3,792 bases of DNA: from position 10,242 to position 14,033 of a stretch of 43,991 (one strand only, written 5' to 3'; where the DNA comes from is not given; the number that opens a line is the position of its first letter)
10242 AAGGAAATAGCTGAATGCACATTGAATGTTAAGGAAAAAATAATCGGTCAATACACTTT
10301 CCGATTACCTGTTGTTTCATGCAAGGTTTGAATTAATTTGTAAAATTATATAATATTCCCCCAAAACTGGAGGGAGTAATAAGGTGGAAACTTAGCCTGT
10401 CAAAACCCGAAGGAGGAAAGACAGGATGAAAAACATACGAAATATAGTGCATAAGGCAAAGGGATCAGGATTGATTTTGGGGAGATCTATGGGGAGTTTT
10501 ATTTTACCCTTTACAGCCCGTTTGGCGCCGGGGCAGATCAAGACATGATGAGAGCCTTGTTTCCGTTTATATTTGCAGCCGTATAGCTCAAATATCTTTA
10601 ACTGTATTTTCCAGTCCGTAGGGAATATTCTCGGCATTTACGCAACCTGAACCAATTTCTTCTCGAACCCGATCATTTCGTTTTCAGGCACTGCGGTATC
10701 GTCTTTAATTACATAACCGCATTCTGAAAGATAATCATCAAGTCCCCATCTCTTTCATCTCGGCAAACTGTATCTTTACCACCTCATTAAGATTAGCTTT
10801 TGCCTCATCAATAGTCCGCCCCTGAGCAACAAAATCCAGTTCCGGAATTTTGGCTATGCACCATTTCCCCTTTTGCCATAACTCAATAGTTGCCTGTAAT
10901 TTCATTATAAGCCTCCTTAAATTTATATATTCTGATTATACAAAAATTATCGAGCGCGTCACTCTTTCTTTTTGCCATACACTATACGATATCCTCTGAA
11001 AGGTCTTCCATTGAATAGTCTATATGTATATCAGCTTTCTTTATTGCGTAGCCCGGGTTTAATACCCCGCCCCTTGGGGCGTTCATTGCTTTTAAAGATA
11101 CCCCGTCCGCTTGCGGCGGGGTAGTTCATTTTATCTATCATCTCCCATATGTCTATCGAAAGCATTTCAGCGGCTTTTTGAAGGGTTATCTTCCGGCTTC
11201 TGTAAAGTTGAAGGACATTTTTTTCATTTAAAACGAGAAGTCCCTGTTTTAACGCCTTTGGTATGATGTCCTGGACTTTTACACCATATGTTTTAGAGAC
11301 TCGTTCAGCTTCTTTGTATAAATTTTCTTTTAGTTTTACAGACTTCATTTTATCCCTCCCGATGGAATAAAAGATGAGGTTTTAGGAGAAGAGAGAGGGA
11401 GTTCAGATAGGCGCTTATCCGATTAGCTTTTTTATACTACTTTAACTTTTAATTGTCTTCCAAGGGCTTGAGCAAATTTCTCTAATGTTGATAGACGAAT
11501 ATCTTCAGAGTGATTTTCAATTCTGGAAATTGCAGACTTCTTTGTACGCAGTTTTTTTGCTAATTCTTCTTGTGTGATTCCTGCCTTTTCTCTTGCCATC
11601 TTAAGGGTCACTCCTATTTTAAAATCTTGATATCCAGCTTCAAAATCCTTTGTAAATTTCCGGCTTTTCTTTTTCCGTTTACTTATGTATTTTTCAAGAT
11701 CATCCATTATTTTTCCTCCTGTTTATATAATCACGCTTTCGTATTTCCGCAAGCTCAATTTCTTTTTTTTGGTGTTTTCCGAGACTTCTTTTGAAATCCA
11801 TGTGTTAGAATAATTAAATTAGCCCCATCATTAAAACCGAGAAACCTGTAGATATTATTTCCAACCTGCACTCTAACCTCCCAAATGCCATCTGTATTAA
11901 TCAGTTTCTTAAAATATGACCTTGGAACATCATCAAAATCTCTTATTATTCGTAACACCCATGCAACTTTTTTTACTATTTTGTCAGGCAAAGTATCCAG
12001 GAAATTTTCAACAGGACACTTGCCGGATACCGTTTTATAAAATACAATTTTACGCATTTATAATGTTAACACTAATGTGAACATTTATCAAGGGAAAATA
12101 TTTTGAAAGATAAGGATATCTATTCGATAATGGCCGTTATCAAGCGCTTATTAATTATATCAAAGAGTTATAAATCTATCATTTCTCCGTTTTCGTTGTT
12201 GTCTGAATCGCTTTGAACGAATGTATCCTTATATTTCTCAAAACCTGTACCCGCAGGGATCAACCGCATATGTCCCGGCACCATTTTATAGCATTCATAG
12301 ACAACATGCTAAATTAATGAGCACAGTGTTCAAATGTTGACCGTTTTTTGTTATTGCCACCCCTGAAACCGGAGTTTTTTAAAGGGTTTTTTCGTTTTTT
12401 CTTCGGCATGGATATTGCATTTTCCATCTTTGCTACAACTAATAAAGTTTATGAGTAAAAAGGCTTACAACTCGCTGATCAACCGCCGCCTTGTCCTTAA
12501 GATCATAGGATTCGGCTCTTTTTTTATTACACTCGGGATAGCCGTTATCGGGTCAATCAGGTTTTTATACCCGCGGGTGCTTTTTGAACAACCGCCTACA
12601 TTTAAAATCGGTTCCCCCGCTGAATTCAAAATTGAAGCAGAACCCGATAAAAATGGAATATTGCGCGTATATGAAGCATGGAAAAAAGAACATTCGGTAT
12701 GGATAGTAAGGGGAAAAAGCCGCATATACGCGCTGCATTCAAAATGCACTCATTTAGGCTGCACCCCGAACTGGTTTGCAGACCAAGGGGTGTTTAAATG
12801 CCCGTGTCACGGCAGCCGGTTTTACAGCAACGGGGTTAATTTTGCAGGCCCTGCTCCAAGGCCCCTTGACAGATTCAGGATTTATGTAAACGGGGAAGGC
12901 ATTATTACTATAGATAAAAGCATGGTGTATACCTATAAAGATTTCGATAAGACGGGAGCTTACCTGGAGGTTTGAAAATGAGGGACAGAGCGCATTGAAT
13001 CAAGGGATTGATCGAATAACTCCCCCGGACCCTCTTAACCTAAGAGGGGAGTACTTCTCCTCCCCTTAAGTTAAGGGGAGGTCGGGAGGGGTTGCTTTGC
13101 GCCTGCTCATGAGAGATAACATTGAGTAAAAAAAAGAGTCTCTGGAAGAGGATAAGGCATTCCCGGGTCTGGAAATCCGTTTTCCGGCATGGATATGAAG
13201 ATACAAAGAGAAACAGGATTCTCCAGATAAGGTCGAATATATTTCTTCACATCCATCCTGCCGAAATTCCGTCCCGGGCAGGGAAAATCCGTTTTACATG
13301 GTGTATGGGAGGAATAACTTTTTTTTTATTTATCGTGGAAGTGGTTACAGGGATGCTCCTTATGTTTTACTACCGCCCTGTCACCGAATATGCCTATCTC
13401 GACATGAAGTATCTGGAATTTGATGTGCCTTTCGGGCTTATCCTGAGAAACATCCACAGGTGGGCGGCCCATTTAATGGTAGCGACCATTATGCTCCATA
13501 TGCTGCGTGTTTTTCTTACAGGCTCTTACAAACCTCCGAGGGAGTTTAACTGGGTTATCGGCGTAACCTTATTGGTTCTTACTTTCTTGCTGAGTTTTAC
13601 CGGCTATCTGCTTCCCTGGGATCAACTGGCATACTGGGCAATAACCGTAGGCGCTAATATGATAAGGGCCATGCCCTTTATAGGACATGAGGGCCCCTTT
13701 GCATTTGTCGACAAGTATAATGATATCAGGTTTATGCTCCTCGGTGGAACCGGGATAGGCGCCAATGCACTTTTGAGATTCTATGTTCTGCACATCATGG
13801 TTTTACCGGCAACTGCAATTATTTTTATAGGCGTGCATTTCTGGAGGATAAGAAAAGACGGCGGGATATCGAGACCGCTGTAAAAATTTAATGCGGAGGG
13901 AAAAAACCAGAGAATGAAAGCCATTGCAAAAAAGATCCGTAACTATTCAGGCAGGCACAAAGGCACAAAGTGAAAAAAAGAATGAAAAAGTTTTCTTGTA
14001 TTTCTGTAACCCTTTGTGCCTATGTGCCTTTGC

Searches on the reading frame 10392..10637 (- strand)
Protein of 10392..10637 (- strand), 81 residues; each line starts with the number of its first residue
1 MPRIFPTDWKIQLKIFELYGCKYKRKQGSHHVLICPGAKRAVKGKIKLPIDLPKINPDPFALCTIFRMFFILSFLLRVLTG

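Call 36: search_protein_families(library=pfam, proteins=[window:10392-10637:-], max_evalue=0.01)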
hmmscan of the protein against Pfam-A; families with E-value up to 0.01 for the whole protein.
window:10392-10637:- (81 aa): 1 family
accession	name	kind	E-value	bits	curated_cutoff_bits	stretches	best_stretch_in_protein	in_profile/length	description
PF07927.17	HicA_toxin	-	0.0013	19.2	27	1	11-40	3-32/58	HicA toxin of bacterial toxin-antitoxin,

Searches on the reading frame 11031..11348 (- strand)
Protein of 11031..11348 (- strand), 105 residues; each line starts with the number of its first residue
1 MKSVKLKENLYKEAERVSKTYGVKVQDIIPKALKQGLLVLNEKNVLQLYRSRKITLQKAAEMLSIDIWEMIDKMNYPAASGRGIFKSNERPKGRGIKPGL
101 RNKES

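Call 36: search_protein_families(library=pfam, proteins=[window:11031-11348:-], max_evalue=0.01)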
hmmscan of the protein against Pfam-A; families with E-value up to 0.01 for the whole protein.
window:11031-11348:- (105 aa): 1 family
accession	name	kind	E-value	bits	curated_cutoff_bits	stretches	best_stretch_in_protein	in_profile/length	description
PF03683.19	UPF0175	-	1.5e-05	25.1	27.9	1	42-74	22-54/75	Uncharacterised protein family (UPF0175)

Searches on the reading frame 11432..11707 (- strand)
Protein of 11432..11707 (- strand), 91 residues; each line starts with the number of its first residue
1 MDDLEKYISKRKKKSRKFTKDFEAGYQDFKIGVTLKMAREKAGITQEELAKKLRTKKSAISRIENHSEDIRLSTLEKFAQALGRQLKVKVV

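Call 36: search_protein_families(library=pfam, proteins=[window:11432-11707:-], max_evalue=0.01)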
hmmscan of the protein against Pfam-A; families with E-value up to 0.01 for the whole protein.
window:11432-11707:- (91 aa): 8 families
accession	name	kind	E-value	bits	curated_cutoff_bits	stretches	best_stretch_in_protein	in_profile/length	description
PF01381.28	HTH_3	-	1.2e-13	51.3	23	1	35-86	1-52/55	Helix-turn-helix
PF13560.12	HTH_31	-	6.1e-12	46.1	27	1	31-84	2-56/64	Helix-turn-helix domain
PF12844.13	HTH_19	-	1.2e-07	32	30.2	1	35-83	4-52/64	Helix-turn-helix domain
PF13443.12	HTH_26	-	5.3e-06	27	22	1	35-85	2-53/63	Cro/C1-type HTH DNA-binding domain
PF13413.12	HTH_25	-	0.00013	22.1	24.6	1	34-66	1-33/62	Helix-turn-helix domain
PF13744.12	HTH_37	-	0.0003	21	27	1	36-90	24-79/80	Helix-turn-helix domain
PF02346.21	Vac_Fusion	-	0.00041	20.4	24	1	47-73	17-43/56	Chordopoxvirus multifunctional envelope protein A27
PF01047.28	MarR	-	0.0015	18.8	24.6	1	34-63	8-37/59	MarR family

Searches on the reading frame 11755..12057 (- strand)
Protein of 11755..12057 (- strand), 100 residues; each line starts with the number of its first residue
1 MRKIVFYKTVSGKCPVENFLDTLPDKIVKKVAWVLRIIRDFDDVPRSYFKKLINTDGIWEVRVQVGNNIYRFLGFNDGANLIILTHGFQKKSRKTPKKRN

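Call 36: search_protein_families(library=pfam, proteins=[window:11755-12057:-], max_evalue=0.01)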
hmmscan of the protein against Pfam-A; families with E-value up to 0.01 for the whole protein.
window:11755-12057:- (100 aa): 1 family
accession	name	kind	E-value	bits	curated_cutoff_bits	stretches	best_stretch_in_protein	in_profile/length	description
PF05973.20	Gp49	-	6.9e-18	64.9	23.9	1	19-98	2-80/90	Phage derived protein Gp49-like (DUF891)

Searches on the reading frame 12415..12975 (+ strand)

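Call 5: search_protein_families(library=pfam, proteins=[window:12415-12975:+])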
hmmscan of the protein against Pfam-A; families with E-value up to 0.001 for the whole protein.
window:12415-12975:+ (186 aa): 1 family
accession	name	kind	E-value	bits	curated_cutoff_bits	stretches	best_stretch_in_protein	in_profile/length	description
PF00355.32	Rieske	-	3.9e-10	40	20.3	1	92-154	23-87/88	Rieske [2Fe-2S] domain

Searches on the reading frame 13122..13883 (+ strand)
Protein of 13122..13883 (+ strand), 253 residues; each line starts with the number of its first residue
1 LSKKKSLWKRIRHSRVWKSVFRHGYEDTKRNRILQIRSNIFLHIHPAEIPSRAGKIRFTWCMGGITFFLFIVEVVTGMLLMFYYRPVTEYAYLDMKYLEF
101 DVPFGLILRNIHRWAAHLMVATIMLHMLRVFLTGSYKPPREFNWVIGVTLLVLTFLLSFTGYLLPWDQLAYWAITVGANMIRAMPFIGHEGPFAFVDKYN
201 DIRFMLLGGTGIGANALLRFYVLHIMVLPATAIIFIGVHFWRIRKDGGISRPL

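Call 5: search_protein_families(library=pfam, proteins=[window:13122-13883:+])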
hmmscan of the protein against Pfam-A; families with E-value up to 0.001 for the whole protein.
window:13122-13883:+ (253 aa): 3 families
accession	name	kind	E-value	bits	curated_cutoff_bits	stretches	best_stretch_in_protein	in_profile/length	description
PF00033.24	Cytochrome_B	-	2.1e-44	152.1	27.2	1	54-246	8-188/189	Cytochrome b/b6/petB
PF13631.11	Cytochrom_B_N_2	-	2.9e-34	118.9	27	1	117-248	1-121/169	Cytochrome b(N-terminal)/b6/petB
PF14358.11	DUF4405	-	1.1e-05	26.2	26.7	1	65-127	5-62/66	Domain of unknown function (DUF4405)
